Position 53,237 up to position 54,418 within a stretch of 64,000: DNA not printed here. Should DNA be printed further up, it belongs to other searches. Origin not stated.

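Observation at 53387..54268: FtsZ homologue with a degenerate T7 loop and no C-terminal domain: a possible filament-capping or regulatory FtsZ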

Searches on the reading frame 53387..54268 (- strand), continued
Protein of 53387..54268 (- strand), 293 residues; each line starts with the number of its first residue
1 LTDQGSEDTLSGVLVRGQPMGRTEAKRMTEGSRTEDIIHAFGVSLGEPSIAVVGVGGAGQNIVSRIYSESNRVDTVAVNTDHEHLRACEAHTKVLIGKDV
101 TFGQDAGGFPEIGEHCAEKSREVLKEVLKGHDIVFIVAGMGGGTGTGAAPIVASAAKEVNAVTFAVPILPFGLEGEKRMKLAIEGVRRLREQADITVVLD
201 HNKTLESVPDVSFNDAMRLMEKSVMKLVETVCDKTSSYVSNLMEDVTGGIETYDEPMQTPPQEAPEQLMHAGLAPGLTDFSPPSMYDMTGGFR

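Call 34: find_homologous_proteins(query=P0127)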
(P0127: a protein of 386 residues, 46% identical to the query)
Query P0127 (386 aa): 8000 proteins with E <= 0.001 among 8000 candidates; the best 120 are listed.
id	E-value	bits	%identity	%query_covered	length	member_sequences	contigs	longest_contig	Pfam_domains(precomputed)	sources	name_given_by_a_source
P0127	8.9e-250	846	100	100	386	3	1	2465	PF00091.32,PF12327.14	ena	-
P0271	5.8e-222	755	89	99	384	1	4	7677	PF00091.32,PF12327.14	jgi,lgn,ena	-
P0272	2.6e-221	752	89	99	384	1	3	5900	PF00091.32,PF12327.14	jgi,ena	-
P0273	6.4e-221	751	94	95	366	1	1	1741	PF00091.32,PF12327.14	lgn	-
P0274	4.3e-215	732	93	94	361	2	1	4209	PF00091.32,PF12327.14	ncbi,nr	ncbi:MAG TPA: cell division protein FtsZ [Thermoplasmata archaeon]|nr:cell division protein FtsZ [Th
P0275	2.3e-212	723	90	95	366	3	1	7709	PF00091.32,PF12327.14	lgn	-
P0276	3.2e-212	723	90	95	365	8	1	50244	PF00091.32,PF12327.14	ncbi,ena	-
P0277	3.2e-208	709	89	94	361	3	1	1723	PF00091.32,PF12327.14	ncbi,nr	ncbi:MAG TPA: cell division protein FtsZ [Thermoplasmatales archaeon]|nr:cell division protein FtsZ 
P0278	1.5e-206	704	85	100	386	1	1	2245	PF00091.32,PF12327.14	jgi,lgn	jgi:cell division protein FtsZ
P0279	3.8e-201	686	82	100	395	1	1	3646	PF00091.32,PF12327.14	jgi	-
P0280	1.3e-198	678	85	94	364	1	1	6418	PF00091.32,PF12327.14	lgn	-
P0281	1.5e-197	674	81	100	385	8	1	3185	PF00091.32,PF12327.14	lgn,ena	-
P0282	1.7e-195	667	84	94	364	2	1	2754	PF00091.32,PF12327.14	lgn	-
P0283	1.8e-194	664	84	94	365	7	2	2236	PF00091.32,PF12327.14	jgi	-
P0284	1.1e-192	658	79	99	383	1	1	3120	PF00091.32,PF12327.14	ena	-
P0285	1.3e-192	658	79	99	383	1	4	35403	PF00091.32,PF12327.14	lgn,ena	-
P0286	8.7e-192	655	83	94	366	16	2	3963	PF00091.32,PF12327.14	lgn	-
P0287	3.0e-190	650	81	94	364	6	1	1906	PF00091.32,PF12327.14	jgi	-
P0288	3.7e-190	650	80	95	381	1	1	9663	PF00091.32,PF12327.14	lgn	-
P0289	2.0e-189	648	77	100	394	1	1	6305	PF00091.32,PF12327.14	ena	-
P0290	2.4e-189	647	80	93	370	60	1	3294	PF00091.32,PF12327.14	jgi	jgi:cell division protein FtsZ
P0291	6.0e-189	646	79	97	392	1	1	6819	PF00091.32,PF12327.14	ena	-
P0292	7.7e-189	646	81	93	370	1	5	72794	PF00091.32,PF12327.14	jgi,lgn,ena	jgi:cell division protein FtsZ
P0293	8.6e-189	645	81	93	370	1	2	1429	PF00091.32,PF12327.14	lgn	-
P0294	1.0e-188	645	81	93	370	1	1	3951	PF00091.32,PF12327.14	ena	-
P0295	1.9e-188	644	80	95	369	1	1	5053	PF00091.32,PF12327.14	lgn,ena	-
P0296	2.5e-188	644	81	93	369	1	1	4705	PF00091.32,PF12327.14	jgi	-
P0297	3.8e-188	643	76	100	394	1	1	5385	PF00091.32,PF12327.14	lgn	-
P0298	5.1e-188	643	82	94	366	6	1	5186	PF00091.32,PF12327.14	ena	-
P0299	5.4e-188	643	76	100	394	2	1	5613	PF00091.32,PF12327.14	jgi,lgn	jgi:cell division protein FtsZ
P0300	5.6e-188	643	81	93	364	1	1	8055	PF00091.32,PF12327.14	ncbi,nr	ncbi:MAG: cell division protein FtsZ [Candidatus Thermoplasmatota archaeon]|nr:cell division protein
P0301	6.1e-188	643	76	100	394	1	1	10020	PF00091.32,PF12327.14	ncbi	-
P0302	8.7e-188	642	76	100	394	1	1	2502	PF00091.32,PF12327.14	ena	-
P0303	1.1e-187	642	80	93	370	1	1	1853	PF00091.32,PF12327.14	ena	-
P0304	1.1e-187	642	80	93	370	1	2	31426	PF00091.32,PF12327.14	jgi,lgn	-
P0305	1.2e-187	642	81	93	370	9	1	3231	PF00091.32,PF12327.14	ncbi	-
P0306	1.2e-187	642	80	95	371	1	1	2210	PF00091.32,PF12327.14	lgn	-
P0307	2.1e-187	641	80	95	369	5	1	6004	PF00091.32,PF12327.14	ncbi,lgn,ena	-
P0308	2.9e-187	640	81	95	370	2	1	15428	PF00091.32,PF12327.14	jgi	-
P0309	3.0e-187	640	78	98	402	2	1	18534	PF00091.32,PF12327.14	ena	-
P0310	3.8e-187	640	81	93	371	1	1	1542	PF00091.32,PF12327.14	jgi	-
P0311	4.2e-187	640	82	93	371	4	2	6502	PF00091.32,PF12327.14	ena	-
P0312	7.0e-187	639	80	95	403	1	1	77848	PF00091.32,PF12327.14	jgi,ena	-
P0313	1.0e-186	639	80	95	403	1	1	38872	PF00091.32,PF12327.14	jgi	-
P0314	1.1e-186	638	81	95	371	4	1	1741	PF00091.32,PF12327.14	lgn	-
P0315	1.5e-186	638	81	93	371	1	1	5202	PF00091.32,PF12327.14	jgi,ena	-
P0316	1.6e-186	638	81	93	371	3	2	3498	PF00091.32,PF12327.14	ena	-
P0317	2.4e-186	637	81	93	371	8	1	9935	PF00091.32,PF12327.14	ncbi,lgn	-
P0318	3.1e-186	637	81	95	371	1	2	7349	PF00091.32,PF12327.14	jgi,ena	-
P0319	3.4e-186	637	79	95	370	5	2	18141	PF00091.32,PF12327.14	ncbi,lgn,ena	-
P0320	4.4e-186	637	77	100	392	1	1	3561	PF00091.32,PF12327.14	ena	-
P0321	4.7e-186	636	76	98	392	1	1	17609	PF00091.32,PF12327.14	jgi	-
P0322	6.0e-186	636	80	93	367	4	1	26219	PF00091.32,PF12327.14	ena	-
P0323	7.1e-186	636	78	97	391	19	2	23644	PF00091.32,PF12327.14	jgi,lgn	jgi:cell division protein FtsZ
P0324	7.3e-186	636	80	93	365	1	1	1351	PF00091.32,PF12327.14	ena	-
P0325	7.8e-186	636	80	93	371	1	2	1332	PF00091.32,PF12327.14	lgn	-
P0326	8.6e-186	636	81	93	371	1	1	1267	PF00091.32,PF12327.14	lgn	-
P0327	1.0e-185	635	80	93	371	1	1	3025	PF00091.32,PF12327.14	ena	-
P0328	1.6e-185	635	77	97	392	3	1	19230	PF00091.32,PF12327.14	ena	-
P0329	2.1e-185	634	81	93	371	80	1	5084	PF00091.32,PF12327.14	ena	-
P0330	2.4e-185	634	78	95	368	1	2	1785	PF00091.32,PF12327.14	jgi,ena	-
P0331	3.3e-185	634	80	93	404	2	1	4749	PF00091.32,PF12327.14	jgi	-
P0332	3.7e-185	634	80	93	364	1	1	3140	PF00091.32,PF12327.14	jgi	-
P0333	3.8e-185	633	80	93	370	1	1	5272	PF00091.32,PF12327.14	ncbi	-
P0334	5.1e-185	633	79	95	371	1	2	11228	PF00091.32,PF12327.14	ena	-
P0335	5.5e-185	633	80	93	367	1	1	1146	PF00091.32,PF12327.14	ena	-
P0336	5.6e-185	633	80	93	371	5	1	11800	PF00091.32,PF12327.14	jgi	jgi:cell division protein FtsZ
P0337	5.9e-185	633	80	93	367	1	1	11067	PF00091.32,PF12327.14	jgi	-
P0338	7.7e-185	632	80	93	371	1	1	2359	PF00091.32,PF12327.14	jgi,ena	-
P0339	8.7e-185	632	78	95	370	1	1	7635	PF00091.32,PF12327.14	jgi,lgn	-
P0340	1.1e-184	632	80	93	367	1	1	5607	PF00091.32,PF12327.14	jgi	-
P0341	1.1e-184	632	81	93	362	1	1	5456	PF00091.32,PF12327.14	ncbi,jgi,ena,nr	ncbi:MAG: cell division protein FtsZ [Thermoplasmata archaeon]|nr:MAG: cell division protein FtsZ [T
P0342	1.2e-184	632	80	93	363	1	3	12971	PF00091.32,PF12327.14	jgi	-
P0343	1.2e-184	632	80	93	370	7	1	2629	PF00091.32,PF12327.14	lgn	-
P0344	1.2e-184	632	81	93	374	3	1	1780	PF00091.32,PF12327.14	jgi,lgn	jgi:cell division protein FtsZ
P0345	1.5e-184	632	78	95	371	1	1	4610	PF00091.32,PF12327.14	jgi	-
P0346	1.5e-184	631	79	95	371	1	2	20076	PF00091.32,PF12327.14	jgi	jgi:cell division protein FtsZ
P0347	1.6e-184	631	80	93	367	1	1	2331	PF00091.32,PF12327.14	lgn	-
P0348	2.3e-184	631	79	93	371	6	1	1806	PF00091.32,PF12327.14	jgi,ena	-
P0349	2.5e-184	631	80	93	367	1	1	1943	PF00091.32,PF12327.14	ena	-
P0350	3.1e-184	630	80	93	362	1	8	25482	PF00091.32,PF12327.14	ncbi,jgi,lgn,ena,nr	ncbi:cell division protein FtsZ [Euryarchaeota archaeon ex4484_162]|nr:cell division protein FtsZ [T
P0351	3.8e-184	630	78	95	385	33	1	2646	PF00091.32,PF12327.14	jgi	-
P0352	4.5e-184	630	79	93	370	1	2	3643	PF00091.32,PF12327.14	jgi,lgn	jgi:cell division protein FtsZ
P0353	4.5e-184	630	78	95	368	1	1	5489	PF00091.32,PF12327.14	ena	-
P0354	4.7e-184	630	80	93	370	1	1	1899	PF00091.32,PF12327.14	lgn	-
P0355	5.4e-184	630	79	95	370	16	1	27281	PF00091.32,PF12327.14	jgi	jgi:cell division protein FtsZ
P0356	5.6e-184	630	79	95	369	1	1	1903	PF00091.32,PF12327.14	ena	-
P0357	5.6e-184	630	79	93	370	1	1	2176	PF00091.32,PF12327.14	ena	-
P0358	6.3e-184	629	76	100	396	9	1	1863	PF00091.32,PF12327.14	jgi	-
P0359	6.5e-184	629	79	95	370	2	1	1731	PF00091.32,PF12327.14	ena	-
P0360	6.8e-184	629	80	93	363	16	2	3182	PF00091.32,PF12327.14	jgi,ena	-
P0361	8.4e-184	629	79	93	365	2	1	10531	PF00091.32,PF12327.14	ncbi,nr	ncbi:MAG: cell division protein FtsZ [Candidatus Thermoplasmatota archaeon]|nr:cell division protein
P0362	8.8e-184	629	80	93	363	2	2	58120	PF00091.32,PF12327.14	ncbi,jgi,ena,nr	ncbi:MAG: cell division protein FtsZ [Candidatus Thermoplasmatota archaeon]|nr:cell division protein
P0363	1.0e-183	629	79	93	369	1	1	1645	PF00091.32,PF12327.14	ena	-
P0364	1.1e-183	629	77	98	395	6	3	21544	PF00091.32,PF12327.14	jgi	-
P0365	1.3e-183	628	79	95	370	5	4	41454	PF00091.32,PF12327.14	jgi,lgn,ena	-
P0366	1.4e-183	628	78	95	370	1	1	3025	PF00091.32,PF12327.14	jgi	-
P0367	1.6e-183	628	78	95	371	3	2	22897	PF00091.32,PF12327.14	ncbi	-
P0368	1.7e-183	628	76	100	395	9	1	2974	PF00091.32,PF12327.14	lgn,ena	-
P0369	2.3e-183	628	79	94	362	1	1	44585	PF00091.32,PF12327.14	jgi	jgi:cell division protein FtsZ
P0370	2.3e-183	628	78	95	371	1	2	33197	PF00091.32,PF12327.14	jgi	jgi:cell division protein FtsZ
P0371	2.5e-183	627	79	93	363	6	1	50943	PF00091.32,PF12327.14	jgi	-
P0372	3.4e-183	627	79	93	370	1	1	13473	PF00091.32,PF12327.14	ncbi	-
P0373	3.5e-183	627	80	93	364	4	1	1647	PF00091.32,PF12327.14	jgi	jgi:cell division protein FtsZ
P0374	3.6e-183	627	75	98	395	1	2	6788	PF00091.32,PF12327.14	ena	-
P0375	3.7e-183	627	78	95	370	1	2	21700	PF00091.32,PF12327.14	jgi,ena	-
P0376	3.9e-183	627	79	93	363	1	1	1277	PF00091.32,PF12327.14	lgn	-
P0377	4.7e-183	627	78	95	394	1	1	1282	PF00091.32,PF12327.14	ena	-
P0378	4.8e-183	627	78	95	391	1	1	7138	PF00091.32,PF12327.14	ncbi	-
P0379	5.2e-183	626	75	100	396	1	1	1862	PF00091.32,PF12327.14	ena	-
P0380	5.5e-183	626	78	95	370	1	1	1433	PF00091.32,PF12327.14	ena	-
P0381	7.0e-183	626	79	93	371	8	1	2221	PF00091.32,PF12327.14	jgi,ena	-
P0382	7.7e-183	626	77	95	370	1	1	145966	PF00091.32,PF12327.14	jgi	jgi:cell division protein FtsZ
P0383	9.0e-183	626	78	95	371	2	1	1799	PF00091.32,PF12327.14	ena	-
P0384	9.2e-183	626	78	95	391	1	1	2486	PF00091.32,PF12327.14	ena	-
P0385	1.2e-182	625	77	98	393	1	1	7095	PF00091.32,PF12327.14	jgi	-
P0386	1.4e-182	625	78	95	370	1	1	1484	PF00091.32,PF12327.14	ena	-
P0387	1.4e-182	625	75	100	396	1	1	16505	PF00091.32,PF12327.14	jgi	jgi:cell division protein FtsZ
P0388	1.6e-182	625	78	95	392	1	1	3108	PF00091.32,PF12327.14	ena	-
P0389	1.8e-182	625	78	93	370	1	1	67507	PF00091.32,PF12327.14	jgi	-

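Call 35: find_encoding_contigs(protein=P0382, flank=10000, max_places=3)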
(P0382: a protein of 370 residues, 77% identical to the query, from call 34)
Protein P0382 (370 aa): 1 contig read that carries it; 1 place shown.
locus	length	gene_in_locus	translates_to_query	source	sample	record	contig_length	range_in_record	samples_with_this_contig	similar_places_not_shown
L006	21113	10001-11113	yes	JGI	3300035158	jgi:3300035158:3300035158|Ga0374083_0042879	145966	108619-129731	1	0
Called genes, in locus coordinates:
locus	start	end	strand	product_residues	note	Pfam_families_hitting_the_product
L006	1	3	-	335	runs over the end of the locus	PF01040:UbiA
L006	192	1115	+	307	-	PF01040:UbiA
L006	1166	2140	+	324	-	PF24137: (faint)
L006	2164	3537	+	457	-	PF00070:Pyr_redox (faint), PF01266:DAO (weak), PF01593:Amino_oxidase, PF07992:Pyr_redox_2 (faint), PF12831:FAD_oxidored (faint), PF13450:NAD_binding_8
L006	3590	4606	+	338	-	PF01040:UbiA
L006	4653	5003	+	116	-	-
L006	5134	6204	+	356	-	PF00112:Peptidase_C1, PF03051:Peptidase_C1_2 (faint)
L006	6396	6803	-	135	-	PF01850:PIN (faint), PF11848:DUF3368 (weak), PF13638:PIN_4 (faint), PF18477:PIN_9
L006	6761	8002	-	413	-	PF00009:GTP_EFTU, PF03193:RsgA_GTPase (faint), PF10662:PduV-EutP (faint), PF03144:GTP_EFTU_D2 (weak), PF09173:eIF2_C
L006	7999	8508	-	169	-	PF01092:Ribosomal_S6e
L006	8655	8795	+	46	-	-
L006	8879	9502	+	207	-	PF01873:eIF-5_eIF-2B, PF01938:TRAM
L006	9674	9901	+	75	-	PF17723:RHH_8 (weak), PF01402:RHH_1 (faint)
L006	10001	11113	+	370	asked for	PF00091:Tubulin, PF12327:FtsZ_C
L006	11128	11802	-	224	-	PF00696:AA_kinase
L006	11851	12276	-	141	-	-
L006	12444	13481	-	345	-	PF04055:Radical_SAM, PF13186:SPASM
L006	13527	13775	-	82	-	-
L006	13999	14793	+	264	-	-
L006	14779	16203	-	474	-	PF03215:Rad17 (weak), PF00004:AAA (weak), PF21960:RCF1-5-like_lid, PF25361:AAA_lid_RFC1 (weak)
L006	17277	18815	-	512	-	PF00989:PAS (weak), PF13426:PAS_9, PF00989:PAS, PF13426:PAS_9, PF13426:PAS_9, PF00989:PAS, PF08448:PAS_4, PF13426:PAS_9, +7 more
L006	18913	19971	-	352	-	PF01380:SIS (faint), PF10432:bact-PGI_C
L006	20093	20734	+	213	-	PF12225:DUF5981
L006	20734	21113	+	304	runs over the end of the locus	PF02219:MTHFR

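Call 36: find_encoding_contigs(protein=P0040, flank=10000, max_places=3)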
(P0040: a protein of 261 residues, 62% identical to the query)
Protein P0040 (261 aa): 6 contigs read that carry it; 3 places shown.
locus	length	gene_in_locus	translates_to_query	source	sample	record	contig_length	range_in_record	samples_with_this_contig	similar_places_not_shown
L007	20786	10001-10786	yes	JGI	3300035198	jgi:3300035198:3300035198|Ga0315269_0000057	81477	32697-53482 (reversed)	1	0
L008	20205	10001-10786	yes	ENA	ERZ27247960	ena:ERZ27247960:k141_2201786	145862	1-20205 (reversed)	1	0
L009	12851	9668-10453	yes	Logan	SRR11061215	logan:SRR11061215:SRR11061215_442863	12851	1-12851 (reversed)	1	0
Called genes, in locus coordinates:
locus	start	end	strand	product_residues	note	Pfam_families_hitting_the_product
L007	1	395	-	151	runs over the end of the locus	PF01090:Ribosomal_S19e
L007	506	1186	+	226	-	PF02441:Flavoprotein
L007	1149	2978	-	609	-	PF05763:DUF835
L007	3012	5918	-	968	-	PF03176:MMPL, PF12349:Sterol-sensing (faint), PF03176:MMPL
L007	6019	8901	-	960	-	PF00133:tRNA-synt_1, PF09334:tRNA-synt_1g (faint), PF08264:Anticodon_1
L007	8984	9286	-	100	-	-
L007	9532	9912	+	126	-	PF01402:RHH_1 (faint), PF17723:RHH_8 (faint)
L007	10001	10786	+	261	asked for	PF00091:Tubulin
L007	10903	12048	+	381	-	PF00781:DAGK_cat (faint), PF01513:NAD_kinase, PF20143:NAD_kinase_C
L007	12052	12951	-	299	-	PF02775:TPP_enzyme_C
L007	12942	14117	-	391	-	PF01855:POR_N, PF02780:Transketolase_C, PF17147:PFOR_II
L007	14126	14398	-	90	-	PF12797:Fer4_2 (faint), PF00037:Fer4 (faint), PF12837:Fer4_6 (faint), PF13237:Fer4_10 (weak), PF14697:Fer4_21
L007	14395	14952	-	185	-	PF01558:POR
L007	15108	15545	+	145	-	PF01877:RNA_binding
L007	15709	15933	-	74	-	-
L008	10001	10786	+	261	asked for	PF00091:Tubulin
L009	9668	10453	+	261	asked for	PF00091:Tubulin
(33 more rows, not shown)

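Call 38: fold_search(model_id=the predicted structure, library=pdb)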
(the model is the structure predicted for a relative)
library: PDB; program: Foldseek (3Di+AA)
matches with E <= 10: 1939; with E <= 0.001: 856
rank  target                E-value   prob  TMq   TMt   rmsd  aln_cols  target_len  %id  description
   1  1w5f_A                1.5e-21  1.00  0.65  0.56   5.5       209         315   41  FtsZ, T7 mutated, domain swapped (T. maritima) (released 2004-12-01)
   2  5xdw                  1.3e-20  1.00  0.67  0.59   1.7       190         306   39  Staphylococcus aureus FtsZ 12-316 G196S (released 2017-08-02)
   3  5xdv                  1.4e-20  1.00  0.67  0.59   1.6       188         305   39  Staphylococcus aureus FtsZ 12-316 G196S complexed with TXA6101 (released 2017-08-02)
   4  3vo8_A                1.4e-20  1.00  0.66  0.58   1.8       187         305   40  Staphylococcus aureus FtsZ GDP-form (released 2012-08-29)
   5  5mn4                  2.0e-20  1.00  0.66  0.58   1.8       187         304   40  S. aureus FtsZ 12-316 F138A GDP Open form (1FOf) (released 2016-12-21)
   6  2vap                  2.0e-20  1.00  0.66  0.53   6.5       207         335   39  FtsZ GDP M. jannaschii (released 2007-09-11)
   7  6kvq                  2.4e-20  1.00  0.68  0.59   1.7       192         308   38  S. aureus FtsZ in complex with BOFP (compound 3) (released 2020-01-15)
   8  7yop_B                2.4e-20  1.00  0.59  0.52  11.1       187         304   37  Spiroplasma melliferum FtsZ bound to GMPPNP (released 2023-08-16)
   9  6yd1                  2.7e-20  1.00  0.67  0.58   1.7       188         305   39  SaFtsZ-DFMBA (released 2021-07-28)
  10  7ojc                  2.7e-20  1.00  0.67  0.58   1.7       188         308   39  SaFtsZ(Q48A) complexed with GDP (released 2022-03-02)
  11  7ohk                  4.2e-20  1.00  0.67  0.58   1.7       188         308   39  SaFtsZ complexed with GDP, BeF3- and Mg2+ (released 2022-03-02)
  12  5h5h                  4.5e-20  1.00  0.67  0.58   1.8       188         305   39  Staphylococcus aureus FtsZ-GDP R29A mutant in T state (released 2017-05-24)
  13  3vo8_B                4.7e-20  1.00  0.66  0.58   1.7       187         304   39  Staphylococcus aureus FtsZ GDP-form (released 2012-08-29)
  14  6rvn                  7.3e-20  1.00  0.67  0.58   1.7       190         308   39  aFtsz-GDP-Wat (released 2020-02-19)
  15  1w5a_B                8.8e-20  1.00  0.65  0.52   6.6       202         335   40  FtsZ dimer, MgGTP soak (M. jannaschii) (released 2004-12-01)
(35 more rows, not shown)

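Call 40: list_cluster_members(proteins=[P0011, P0018, P0020, P0030, P0041, P0094, P0096, P0103, P0105, P0075])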
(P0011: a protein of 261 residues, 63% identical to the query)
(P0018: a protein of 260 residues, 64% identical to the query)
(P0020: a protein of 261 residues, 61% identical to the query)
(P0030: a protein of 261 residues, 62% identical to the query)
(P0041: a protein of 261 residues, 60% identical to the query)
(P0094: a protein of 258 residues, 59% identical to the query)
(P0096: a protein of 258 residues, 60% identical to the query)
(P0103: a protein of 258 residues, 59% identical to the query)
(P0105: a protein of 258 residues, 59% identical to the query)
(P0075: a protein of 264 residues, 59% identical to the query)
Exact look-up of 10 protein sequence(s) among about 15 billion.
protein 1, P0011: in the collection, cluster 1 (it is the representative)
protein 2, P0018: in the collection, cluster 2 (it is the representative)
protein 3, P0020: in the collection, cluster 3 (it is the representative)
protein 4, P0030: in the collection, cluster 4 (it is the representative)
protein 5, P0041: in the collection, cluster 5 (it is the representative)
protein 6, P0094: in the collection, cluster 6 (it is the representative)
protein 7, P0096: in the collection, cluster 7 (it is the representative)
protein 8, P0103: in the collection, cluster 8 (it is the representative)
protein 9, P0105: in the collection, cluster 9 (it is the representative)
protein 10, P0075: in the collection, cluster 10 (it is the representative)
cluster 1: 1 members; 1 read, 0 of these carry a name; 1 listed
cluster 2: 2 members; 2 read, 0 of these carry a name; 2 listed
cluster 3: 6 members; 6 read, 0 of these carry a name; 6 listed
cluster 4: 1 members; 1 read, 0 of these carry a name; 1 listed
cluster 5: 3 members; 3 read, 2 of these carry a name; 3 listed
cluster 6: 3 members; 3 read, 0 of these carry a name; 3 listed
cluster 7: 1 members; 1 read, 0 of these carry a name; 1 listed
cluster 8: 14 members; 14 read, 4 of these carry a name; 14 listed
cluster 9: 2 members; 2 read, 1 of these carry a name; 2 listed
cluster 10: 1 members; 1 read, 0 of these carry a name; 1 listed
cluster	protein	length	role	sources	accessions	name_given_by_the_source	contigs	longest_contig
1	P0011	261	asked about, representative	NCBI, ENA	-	-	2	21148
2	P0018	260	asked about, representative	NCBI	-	-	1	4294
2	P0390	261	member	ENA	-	-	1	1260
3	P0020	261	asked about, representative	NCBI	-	-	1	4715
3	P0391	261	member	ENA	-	-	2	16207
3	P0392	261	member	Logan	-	-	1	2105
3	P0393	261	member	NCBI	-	-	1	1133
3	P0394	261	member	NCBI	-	-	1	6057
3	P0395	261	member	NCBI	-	-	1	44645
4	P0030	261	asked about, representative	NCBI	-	-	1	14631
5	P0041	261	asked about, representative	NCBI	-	-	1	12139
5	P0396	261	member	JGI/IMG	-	cell division protein FtsZ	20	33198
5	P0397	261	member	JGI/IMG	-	cell division protein FtsZ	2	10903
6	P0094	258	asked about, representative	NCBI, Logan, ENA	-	-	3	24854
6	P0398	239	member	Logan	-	-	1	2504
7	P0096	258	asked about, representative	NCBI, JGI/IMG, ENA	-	-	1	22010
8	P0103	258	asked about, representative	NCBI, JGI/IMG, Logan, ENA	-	cell division protein FtsZ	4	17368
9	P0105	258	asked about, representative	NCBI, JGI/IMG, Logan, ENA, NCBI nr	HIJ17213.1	MAG TPA: hypothetical protein HA364_05515 [Thermoplasmata archaeon] | hypothetical protein [Thermoplasmata archaeon]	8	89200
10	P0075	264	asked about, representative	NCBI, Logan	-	-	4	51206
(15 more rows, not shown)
